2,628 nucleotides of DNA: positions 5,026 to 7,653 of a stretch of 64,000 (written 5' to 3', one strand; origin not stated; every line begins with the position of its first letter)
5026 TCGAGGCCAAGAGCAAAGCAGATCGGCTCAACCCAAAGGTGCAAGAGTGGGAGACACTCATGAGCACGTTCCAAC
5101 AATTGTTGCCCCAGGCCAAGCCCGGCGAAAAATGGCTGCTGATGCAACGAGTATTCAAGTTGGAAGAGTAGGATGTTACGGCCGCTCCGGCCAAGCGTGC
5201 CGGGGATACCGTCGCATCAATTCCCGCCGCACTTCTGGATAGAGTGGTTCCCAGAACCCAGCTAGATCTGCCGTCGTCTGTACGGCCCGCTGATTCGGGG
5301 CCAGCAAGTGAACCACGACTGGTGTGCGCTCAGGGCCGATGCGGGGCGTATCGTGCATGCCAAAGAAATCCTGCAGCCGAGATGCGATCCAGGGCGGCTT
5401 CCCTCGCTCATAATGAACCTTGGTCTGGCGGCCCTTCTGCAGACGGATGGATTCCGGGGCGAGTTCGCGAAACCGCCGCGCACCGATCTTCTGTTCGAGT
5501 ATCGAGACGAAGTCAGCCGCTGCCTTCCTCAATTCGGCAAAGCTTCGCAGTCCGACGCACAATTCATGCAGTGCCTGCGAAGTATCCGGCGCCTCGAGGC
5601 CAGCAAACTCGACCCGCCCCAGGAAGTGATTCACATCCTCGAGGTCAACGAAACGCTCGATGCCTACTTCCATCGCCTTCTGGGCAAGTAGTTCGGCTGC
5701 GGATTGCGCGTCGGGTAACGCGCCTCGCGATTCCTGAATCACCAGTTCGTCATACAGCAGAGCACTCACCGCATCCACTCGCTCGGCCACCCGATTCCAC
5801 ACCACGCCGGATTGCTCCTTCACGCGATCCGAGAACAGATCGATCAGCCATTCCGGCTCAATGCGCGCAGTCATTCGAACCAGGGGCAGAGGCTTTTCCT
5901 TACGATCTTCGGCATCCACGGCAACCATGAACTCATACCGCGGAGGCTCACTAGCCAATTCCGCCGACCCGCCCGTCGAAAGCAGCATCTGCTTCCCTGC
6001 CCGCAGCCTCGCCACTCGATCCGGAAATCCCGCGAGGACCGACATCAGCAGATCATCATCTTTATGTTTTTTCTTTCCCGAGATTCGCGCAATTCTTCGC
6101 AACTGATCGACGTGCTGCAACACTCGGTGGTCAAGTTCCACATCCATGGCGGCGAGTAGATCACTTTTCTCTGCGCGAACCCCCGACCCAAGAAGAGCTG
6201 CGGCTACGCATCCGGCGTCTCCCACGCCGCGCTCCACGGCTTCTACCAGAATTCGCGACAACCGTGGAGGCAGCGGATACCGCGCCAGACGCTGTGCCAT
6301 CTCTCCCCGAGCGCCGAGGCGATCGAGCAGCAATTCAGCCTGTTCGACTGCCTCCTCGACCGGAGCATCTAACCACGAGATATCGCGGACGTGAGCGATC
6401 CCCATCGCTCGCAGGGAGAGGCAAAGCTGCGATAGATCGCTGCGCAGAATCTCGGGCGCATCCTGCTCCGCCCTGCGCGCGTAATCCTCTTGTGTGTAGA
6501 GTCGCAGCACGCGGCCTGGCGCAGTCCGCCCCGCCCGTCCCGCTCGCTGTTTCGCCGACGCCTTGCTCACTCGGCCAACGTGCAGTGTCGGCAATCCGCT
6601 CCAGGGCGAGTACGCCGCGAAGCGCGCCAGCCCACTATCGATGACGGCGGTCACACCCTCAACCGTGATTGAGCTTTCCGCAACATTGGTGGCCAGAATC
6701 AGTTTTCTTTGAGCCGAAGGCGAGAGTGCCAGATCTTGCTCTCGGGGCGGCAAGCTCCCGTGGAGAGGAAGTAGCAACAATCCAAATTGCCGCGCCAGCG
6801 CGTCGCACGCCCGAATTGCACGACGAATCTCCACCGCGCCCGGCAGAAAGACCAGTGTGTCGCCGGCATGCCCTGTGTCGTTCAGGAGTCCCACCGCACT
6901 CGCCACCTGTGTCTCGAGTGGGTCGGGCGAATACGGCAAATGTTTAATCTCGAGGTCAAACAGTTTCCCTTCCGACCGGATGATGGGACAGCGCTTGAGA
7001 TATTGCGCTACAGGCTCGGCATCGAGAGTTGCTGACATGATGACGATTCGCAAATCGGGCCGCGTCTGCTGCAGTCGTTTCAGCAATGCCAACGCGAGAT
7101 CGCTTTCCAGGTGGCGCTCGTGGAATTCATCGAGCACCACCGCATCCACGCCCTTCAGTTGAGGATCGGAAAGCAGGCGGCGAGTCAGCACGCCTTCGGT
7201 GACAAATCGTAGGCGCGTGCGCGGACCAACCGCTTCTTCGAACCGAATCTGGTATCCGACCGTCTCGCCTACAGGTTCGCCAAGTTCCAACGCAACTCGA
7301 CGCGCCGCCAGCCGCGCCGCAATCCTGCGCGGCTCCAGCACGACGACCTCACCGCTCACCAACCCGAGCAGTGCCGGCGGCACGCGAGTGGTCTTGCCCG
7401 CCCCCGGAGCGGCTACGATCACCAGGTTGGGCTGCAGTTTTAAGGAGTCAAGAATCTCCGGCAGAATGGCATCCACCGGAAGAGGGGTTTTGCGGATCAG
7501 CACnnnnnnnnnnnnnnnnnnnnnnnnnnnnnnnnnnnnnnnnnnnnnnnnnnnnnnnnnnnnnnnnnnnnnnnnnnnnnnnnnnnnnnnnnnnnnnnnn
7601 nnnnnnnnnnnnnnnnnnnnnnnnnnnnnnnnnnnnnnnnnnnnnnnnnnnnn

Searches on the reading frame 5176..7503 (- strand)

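Call 26: search_protein_families(library=pfam, proteins=[window:5176-7503:-], max_evalue=0.00001)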
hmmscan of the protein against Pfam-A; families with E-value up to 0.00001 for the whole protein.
window:5176-7503:- (775 aa): 3 families
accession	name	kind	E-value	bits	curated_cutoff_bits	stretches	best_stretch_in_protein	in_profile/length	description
PF08482.15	HrpB_C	-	8.5e-36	123.6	25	1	649-775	6-133/133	ATP-dependent helicase C-terminal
PF00271.37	Helicase_C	-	1.9e-10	41.4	23.5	1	209-327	11-109/110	Helicase conserved C-terminal domain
PF00270.35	DEAD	-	3.2e-07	30.7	26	1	23-164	13-163/167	DEAD/DEAH box helicase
